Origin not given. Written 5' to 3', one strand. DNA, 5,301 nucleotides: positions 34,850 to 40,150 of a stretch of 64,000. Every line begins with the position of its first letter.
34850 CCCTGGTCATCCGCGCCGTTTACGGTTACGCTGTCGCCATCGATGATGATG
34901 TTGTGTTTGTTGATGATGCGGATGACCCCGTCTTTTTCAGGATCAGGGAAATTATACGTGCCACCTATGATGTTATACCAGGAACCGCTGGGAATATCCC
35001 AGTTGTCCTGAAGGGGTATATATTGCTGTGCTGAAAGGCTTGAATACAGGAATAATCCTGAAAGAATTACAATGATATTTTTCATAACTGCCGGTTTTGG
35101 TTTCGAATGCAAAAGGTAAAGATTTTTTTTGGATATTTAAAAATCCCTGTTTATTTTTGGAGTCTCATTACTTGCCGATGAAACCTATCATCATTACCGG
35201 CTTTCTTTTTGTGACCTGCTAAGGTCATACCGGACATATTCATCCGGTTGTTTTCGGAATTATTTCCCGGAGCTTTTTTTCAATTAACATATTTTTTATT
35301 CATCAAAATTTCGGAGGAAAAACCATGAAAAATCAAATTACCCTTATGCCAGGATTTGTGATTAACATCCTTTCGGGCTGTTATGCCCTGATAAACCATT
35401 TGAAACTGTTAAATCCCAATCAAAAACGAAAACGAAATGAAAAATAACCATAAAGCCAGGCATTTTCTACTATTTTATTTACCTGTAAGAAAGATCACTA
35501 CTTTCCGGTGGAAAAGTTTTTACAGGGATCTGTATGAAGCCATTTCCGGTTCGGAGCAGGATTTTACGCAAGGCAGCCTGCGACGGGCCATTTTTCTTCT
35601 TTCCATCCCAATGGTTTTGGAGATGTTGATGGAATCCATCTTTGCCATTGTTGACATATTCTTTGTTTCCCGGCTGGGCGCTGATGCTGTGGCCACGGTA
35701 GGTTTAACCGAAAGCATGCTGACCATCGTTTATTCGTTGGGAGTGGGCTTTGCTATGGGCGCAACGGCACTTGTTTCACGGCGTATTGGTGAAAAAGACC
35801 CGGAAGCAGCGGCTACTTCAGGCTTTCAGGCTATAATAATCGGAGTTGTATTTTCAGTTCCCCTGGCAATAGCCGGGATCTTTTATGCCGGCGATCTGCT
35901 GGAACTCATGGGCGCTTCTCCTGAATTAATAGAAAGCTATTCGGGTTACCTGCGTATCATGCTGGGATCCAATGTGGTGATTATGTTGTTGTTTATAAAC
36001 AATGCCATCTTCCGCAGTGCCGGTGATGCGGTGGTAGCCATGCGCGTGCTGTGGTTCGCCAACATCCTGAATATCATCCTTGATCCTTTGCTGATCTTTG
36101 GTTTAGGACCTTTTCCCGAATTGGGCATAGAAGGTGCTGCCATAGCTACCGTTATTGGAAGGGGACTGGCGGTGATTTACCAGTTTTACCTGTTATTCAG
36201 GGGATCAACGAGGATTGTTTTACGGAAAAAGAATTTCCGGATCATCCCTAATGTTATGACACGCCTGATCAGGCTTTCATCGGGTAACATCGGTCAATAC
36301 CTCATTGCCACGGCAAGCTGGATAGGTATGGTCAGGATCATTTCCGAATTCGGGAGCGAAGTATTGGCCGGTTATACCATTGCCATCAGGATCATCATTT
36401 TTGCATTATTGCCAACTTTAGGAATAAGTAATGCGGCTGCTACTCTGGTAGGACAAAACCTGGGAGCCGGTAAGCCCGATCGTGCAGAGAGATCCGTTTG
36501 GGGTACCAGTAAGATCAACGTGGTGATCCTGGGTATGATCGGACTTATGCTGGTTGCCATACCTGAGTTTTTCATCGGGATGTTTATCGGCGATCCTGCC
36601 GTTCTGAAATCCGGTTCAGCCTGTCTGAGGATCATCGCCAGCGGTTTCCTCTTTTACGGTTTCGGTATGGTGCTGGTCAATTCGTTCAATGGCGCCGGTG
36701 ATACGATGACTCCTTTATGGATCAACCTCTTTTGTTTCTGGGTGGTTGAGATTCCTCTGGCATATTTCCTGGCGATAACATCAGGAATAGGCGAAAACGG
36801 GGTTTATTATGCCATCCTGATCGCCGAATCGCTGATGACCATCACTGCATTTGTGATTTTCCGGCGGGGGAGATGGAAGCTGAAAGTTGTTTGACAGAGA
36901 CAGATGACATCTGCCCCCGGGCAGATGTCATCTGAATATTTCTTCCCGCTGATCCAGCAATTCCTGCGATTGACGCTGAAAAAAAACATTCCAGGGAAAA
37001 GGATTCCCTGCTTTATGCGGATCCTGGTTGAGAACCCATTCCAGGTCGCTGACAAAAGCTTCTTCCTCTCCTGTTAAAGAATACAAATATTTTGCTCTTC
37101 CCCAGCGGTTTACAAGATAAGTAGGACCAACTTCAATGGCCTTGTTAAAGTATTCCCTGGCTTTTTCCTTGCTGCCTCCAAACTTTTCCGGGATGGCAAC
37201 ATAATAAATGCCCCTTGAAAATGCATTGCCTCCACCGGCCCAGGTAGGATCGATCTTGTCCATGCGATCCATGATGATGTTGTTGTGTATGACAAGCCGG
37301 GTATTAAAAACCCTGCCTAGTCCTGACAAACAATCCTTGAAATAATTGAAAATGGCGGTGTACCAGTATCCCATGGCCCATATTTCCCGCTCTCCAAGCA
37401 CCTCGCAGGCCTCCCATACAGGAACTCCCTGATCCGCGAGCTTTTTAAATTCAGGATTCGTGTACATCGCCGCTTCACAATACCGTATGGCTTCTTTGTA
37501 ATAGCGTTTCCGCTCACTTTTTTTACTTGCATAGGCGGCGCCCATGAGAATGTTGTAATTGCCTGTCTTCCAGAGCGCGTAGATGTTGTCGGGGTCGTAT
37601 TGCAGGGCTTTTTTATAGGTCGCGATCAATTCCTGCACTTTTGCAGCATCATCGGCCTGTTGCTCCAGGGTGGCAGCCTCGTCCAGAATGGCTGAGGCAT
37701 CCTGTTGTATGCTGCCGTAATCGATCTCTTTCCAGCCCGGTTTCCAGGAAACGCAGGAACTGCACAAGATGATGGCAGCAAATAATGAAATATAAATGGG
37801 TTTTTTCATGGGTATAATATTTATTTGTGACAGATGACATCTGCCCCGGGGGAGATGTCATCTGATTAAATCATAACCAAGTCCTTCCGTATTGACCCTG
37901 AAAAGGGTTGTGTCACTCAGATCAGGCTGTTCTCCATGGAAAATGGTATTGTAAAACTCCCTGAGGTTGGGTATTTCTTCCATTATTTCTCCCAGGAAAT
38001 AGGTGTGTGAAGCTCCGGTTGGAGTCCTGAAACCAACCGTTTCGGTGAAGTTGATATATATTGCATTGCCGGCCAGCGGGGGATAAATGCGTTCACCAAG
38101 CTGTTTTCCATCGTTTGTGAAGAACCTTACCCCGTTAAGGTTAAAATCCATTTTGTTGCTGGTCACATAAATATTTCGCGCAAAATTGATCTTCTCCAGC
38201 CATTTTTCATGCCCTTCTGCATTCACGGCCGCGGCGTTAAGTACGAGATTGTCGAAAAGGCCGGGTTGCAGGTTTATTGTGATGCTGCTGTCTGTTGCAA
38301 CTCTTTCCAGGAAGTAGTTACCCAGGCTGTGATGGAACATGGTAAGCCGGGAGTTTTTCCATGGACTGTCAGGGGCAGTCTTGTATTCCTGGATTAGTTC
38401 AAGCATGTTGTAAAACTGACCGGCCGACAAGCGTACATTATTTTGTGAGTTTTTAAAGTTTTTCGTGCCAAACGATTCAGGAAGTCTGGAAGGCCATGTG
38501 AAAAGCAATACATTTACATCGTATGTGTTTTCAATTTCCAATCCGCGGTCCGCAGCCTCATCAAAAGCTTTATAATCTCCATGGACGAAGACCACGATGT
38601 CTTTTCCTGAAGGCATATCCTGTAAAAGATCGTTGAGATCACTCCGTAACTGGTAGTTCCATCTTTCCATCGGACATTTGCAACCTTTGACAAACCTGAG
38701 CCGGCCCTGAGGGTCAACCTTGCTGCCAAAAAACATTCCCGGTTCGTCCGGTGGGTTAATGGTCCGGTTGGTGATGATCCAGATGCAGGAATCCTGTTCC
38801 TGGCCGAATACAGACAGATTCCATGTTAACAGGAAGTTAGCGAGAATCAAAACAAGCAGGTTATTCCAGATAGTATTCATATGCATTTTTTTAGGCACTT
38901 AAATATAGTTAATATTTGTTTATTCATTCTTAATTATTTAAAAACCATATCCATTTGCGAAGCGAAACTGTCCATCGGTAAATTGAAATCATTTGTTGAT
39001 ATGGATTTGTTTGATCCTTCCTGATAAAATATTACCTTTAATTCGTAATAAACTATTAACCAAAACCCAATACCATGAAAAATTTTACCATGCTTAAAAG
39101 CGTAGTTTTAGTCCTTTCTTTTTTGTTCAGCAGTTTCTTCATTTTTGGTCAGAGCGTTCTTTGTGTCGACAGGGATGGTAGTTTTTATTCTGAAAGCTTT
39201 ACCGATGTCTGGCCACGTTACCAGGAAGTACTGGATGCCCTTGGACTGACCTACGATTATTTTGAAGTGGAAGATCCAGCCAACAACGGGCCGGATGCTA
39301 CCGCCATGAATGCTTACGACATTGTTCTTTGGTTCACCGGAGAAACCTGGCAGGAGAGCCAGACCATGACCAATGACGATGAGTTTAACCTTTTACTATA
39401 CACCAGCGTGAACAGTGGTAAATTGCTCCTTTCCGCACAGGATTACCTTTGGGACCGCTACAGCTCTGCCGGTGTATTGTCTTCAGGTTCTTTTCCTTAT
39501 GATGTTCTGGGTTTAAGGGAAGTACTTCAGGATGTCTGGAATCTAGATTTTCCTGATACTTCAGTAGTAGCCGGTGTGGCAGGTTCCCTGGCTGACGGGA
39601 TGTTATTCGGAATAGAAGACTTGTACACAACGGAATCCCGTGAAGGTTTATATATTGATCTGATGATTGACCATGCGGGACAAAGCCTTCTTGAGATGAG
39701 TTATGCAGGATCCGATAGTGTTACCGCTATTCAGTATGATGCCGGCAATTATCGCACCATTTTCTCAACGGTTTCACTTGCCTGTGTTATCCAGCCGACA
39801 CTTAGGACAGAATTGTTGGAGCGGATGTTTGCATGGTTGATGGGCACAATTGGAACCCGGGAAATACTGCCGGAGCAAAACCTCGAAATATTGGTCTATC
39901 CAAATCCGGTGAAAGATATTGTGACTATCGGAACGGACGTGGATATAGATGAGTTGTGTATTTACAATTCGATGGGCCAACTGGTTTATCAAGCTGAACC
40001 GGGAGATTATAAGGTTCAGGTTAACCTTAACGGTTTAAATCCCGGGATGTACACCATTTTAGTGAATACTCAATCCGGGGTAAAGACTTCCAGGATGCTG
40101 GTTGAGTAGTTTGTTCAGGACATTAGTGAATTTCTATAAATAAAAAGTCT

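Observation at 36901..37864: Two copies of a 34-bp palindromic element bracket one gene, and each donates the stop codon of a minus-strand ORF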

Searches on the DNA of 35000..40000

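Call 21: search_rna_families(source=window, start=35000, end=40000, threshold=evalue, max_evalue=10)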
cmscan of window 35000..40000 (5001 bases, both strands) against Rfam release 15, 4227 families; matches with E-value up to 10: 2.
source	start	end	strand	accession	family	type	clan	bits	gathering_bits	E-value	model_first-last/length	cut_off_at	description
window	38413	38451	-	RF01440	S_pombe_snR42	Gene; snRNA; snoRNA; HACA-box;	CL00032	18.8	90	6.3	1-208/208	no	small nucleolar RNA snR42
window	35017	35101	+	RF02061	mir-301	Gene; miRNA;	-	17.4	56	7.4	1-84/84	no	mir-301 microRNA precursor family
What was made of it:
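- On Any described RNA family (Rfam 15): No relevant match up to E = 10 in 35000-40000 (call 21).
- Tried and rejected: Rfam gave nothing (call 21).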

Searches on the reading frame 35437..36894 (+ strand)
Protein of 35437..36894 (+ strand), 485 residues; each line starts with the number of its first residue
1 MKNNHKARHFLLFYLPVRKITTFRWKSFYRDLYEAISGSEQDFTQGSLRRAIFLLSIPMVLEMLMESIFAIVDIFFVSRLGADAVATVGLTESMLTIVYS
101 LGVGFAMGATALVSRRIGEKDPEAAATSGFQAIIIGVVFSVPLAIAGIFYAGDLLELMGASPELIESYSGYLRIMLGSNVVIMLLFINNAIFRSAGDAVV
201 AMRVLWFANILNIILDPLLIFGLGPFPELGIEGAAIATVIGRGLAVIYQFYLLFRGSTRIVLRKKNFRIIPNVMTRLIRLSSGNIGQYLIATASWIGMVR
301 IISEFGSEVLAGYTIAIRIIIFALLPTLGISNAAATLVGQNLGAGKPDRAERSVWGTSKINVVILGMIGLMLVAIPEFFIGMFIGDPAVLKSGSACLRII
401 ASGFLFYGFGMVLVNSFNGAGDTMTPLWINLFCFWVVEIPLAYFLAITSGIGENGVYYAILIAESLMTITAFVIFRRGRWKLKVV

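Call 40: search_protein_families(library=pfam, proteins=[window:35437-36894:+], max_evalue=0.00001)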
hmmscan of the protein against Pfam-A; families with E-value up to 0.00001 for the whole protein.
window:35437-36894:+ (485 aa): 1 family
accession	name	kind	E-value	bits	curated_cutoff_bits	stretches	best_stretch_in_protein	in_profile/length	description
PF01554.23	MatE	-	3.7e-63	212.5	24.9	2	58-218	1-161/161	MatE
